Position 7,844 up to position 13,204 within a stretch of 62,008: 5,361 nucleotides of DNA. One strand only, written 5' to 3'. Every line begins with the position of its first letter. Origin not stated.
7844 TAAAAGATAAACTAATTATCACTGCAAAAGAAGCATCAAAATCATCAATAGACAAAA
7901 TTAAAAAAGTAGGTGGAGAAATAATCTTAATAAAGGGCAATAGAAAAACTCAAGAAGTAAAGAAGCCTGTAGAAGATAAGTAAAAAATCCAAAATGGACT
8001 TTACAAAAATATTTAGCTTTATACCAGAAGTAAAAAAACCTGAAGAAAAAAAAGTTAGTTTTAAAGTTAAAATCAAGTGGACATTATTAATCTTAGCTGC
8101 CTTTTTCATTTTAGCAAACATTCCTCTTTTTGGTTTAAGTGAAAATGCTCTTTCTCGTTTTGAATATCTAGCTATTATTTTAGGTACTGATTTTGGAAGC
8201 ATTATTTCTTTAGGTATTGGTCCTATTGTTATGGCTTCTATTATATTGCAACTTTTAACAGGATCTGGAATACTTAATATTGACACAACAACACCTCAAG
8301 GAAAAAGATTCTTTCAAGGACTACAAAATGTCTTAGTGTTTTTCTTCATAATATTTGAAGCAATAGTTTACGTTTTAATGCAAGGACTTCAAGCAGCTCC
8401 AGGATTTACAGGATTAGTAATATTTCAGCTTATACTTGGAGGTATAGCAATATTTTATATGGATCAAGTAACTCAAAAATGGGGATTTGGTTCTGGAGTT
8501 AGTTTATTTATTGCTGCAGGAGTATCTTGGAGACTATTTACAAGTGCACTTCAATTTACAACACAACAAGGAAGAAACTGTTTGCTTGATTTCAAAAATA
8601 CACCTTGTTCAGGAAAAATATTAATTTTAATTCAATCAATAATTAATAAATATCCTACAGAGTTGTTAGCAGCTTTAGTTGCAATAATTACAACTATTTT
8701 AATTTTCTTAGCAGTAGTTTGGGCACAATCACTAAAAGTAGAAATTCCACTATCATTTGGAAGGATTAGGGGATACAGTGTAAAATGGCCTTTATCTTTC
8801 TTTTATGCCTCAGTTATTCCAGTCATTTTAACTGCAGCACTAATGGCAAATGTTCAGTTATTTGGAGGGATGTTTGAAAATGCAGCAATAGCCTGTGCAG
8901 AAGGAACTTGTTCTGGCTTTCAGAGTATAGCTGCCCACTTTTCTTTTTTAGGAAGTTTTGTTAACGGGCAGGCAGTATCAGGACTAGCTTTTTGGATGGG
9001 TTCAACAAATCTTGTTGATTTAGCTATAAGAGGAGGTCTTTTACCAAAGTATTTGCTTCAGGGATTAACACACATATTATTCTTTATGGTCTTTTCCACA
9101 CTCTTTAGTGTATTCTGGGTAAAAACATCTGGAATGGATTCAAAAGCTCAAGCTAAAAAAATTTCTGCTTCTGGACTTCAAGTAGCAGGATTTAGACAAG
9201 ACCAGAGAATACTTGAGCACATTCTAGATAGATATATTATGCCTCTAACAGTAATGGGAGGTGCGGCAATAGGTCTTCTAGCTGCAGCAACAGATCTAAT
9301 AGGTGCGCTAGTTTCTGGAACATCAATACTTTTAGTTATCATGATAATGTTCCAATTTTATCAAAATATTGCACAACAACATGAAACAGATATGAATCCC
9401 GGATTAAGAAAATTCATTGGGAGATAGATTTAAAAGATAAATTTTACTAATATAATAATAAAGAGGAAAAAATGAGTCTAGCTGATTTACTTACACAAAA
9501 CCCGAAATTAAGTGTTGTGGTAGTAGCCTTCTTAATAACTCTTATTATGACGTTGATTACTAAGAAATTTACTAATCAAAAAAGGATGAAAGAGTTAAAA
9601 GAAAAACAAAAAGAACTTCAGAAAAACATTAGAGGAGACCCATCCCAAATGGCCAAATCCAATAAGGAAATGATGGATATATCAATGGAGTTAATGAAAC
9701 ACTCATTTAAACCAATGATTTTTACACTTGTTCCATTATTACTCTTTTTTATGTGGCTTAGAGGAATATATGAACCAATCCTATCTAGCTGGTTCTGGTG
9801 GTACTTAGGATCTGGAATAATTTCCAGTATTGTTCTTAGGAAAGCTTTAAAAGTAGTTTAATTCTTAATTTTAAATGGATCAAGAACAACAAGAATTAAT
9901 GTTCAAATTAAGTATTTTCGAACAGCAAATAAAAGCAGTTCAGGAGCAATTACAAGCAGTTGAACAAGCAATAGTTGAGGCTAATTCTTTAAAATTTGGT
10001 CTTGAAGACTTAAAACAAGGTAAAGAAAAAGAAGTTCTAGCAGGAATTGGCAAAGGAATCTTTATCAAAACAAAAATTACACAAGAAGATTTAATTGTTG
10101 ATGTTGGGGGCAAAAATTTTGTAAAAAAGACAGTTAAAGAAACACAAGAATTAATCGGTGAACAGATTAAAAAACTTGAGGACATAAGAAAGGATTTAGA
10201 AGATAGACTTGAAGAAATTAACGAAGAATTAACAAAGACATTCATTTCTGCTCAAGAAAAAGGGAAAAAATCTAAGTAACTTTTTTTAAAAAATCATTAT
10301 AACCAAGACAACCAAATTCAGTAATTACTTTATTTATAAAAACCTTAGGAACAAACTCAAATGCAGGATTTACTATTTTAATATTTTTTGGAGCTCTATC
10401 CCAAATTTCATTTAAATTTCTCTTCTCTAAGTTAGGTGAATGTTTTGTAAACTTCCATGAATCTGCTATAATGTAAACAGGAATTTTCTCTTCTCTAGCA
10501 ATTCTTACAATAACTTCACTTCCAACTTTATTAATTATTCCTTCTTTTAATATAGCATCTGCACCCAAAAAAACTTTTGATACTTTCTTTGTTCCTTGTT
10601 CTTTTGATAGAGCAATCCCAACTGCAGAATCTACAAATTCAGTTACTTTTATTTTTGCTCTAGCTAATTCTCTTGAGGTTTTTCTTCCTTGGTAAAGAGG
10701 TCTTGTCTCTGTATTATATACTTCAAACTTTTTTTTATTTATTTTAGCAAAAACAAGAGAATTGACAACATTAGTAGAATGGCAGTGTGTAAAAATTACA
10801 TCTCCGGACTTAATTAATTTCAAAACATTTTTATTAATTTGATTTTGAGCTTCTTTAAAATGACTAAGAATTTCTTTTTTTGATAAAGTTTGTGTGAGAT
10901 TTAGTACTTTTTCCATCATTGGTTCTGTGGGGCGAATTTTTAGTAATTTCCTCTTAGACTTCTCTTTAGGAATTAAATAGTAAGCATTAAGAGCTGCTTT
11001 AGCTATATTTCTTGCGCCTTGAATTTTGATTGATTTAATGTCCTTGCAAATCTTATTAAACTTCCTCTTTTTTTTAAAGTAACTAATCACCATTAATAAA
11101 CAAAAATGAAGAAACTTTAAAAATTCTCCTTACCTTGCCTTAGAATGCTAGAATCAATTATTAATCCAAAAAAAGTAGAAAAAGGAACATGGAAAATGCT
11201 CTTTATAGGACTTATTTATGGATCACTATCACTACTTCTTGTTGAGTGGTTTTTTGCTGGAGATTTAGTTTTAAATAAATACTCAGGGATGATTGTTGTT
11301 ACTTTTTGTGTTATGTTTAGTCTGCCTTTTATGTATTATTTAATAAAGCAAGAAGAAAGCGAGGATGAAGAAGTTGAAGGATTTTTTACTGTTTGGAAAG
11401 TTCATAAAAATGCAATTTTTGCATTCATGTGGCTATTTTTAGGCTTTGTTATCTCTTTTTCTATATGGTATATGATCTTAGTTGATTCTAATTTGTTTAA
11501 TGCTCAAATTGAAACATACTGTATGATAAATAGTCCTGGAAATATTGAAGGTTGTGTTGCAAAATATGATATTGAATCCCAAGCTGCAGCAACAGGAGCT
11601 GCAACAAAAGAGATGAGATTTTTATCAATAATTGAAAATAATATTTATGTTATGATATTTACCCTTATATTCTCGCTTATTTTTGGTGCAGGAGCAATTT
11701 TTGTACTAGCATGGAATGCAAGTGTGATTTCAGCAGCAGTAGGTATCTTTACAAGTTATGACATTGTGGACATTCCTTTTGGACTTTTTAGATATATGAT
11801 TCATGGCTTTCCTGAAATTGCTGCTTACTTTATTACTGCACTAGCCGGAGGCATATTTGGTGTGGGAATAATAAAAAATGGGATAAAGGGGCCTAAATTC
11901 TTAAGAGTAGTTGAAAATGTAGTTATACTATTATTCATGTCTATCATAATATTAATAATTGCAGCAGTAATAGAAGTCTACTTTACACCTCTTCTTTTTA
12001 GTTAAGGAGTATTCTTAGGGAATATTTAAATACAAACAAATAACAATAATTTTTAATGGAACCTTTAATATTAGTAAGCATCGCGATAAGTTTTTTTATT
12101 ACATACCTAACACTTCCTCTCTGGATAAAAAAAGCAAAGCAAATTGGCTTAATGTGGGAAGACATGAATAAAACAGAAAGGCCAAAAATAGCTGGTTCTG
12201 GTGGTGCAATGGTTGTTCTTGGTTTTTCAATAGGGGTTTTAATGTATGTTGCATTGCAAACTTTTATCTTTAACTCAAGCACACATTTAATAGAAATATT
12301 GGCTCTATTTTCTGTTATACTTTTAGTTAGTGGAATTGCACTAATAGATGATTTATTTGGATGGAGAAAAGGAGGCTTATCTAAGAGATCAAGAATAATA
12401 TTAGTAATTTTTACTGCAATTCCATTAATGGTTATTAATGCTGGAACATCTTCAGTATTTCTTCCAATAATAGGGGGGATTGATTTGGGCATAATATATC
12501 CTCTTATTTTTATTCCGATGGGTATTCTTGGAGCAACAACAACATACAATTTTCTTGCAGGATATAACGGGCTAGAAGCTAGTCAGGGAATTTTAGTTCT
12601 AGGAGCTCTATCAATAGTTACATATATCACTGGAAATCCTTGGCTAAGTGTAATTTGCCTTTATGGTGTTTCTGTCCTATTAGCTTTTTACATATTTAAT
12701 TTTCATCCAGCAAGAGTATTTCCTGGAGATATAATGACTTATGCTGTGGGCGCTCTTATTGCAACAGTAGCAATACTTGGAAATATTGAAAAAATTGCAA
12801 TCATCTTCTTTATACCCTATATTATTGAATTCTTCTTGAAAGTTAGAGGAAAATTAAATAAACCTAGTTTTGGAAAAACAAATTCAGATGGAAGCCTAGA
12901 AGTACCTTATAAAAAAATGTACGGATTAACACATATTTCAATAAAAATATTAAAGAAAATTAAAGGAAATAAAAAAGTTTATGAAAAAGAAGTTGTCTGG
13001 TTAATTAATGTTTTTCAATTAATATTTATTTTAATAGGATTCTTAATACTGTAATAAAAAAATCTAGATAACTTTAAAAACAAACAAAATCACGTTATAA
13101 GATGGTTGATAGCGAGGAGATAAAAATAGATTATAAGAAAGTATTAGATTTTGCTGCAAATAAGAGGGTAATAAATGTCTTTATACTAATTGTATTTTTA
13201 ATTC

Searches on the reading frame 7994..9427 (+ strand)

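Call 9: search_protein_families(library=pfam, proteins=[window:7994-9427:+], max_evalue=0.001)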
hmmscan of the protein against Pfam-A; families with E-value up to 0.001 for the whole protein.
window:7994-9427:+ (477 aa): 2 families
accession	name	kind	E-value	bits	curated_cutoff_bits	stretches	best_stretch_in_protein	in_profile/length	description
PF00344.25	SecY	-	1.7e-57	195.6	32.2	1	69-456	1-306/306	SecY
PF10559.14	Plug_translocon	-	0.00024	21.2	22.1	0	37-63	3-30/35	Plug domain of Sec61p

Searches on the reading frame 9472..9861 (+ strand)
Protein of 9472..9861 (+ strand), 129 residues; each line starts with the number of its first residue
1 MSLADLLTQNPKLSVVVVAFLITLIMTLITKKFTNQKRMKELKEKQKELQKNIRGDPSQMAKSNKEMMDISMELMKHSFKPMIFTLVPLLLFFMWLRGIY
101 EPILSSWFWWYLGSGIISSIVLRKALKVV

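Call 9: search_protein_families(library=pfam, proteins=[window:9472-9861:+], max_evalue=0.001)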
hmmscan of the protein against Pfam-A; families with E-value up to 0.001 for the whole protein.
window:9472-9861:+ (129 aa): 3 families
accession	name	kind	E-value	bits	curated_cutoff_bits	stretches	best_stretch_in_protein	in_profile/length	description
PF01956.21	EMC3_TMCO1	-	1.2e-12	48.3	27.1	1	13-101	17-113/169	Integral membrane protein EMC3/TMCO1-like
PF02096.25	60KD_IMP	-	6.3e-07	29.9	35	1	13-107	3-92/163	60Kd inner membrane protein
PF09973.14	DUF2208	-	0.00013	22.1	24.3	1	18-106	27-117/231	Predicted membrane protein (DUF2208)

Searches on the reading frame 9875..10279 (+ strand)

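Call 9: search_protein_families(library=pfam, proteins=[window:9875-10279:+], max_evalue=0.001)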
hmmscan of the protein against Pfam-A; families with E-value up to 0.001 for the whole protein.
window:9875-10279:+ (134 aa): 2 families
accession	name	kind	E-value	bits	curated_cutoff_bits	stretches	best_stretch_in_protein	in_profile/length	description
PF02996.22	Prefoldin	-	6.5e-16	58.8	23.2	1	16-131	2-119/120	Prefoldin subunit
PF01920.25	Prefoldin_2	-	4.5e-05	23.8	27.6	0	6-123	1-103/106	Prefoldin subunit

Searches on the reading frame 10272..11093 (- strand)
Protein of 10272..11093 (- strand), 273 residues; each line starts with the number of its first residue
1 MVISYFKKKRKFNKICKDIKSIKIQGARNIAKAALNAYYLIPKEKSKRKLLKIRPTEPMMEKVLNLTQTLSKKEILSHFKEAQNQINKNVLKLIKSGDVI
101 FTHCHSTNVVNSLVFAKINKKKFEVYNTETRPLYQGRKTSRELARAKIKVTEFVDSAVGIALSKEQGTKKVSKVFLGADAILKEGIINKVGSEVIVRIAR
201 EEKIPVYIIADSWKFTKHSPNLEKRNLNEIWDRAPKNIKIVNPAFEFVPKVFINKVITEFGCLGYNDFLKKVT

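Call 9: search_protein_families(library=pfam, proteins=[window:10272-11093:-], max_evalue=0.001)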
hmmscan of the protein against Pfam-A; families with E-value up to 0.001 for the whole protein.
window:10272-11093:- (273 aa): 1 family
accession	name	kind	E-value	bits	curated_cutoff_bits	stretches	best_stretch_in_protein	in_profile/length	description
PF01008.23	IF-2B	-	2e-45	155.6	22.4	1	73-263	83-278/280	Initiation factor 2 subunit family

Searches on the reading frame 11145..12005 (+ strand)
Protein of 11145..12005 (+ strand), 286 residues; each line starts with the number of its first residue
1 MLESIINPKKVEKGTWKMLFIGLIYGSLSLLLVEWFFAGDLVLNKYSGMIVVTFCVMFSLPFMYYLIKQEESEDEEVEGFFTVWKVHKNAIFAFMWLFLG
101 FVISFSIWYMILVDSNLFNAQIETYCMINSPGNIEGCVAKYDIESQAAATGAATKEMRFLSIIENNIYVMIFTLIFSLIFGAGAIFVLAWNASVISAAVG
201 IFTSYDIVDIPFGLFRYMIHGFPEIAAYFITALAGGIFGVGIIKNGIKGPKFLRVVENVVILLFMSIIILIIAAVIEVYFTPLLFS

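Call 9: search_protein_families(library=pfam, proteins=[window:11145-12005:+], max_evalue=0.001)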
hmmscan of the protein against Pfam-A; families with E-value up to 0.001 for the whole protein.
window:11145-12005:+ (286 aa): 1 family
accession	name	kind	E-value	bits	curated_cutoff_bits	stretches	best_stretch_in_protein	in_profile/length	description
PF01944.22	SpoIIM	-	2.7e-14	53.9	26.9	1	153-282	38-163/163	Stage II sporulation protein M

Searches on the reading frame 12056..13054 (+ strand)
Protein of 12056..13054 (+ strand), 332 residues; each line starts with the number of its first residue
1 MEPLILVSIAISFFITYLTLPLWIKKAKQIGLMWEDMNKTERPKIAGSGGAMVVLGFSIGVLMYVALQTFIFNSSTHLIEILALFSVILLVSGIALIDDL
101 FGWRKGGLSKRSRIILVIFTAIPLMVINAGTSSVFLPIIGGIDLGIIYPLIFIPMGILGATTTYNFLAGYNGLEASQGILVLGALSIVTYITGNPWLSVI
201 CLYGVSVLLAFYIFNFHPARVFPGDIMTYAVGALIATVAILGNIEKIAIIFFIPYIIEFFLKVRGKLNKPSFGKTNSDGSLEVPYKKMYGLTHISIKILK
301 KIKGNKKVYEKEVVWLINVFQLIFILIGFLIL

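Call 9: search_protein_families(library=pfam, proteins=[window:12056-13054:+], max_evalue=0.001)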
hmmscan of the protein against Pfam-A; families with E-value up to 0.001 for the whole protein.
window:12056-13054:+ (332 aa): 1 family
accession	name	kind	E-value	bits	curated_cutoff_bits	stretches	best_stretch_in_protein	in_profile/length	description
PF00953.26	Glycos_transf_4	-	1.2e-27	97.4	27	1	82-242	2-159/160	Glycosyl transferase family 4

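Call 76: search_protein_families(library=ncbifam, proteins=[window:12056-13054:+], max_evalue=0.00001)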
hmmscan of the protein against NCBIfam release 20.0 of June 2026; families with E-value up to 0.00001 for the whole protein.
window:12056-13054:+ (332 aa): 2 families
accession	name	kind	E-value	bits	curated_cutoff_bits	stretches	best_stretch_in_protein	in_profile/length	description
NF053644.1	MraY_archaea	equivalog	2.4e-10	40.3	450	1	110-251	150-284/340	pseudomurein biosynthesis MraY family phospho-N-acetylmuramoyl-pentapeptide-transferase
TIGR00445.1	mraY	equivalog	2.1e-08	34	192.05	1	62-258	43-261/321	phospho-N-acetylmuramoyl-pentapeptide-transferase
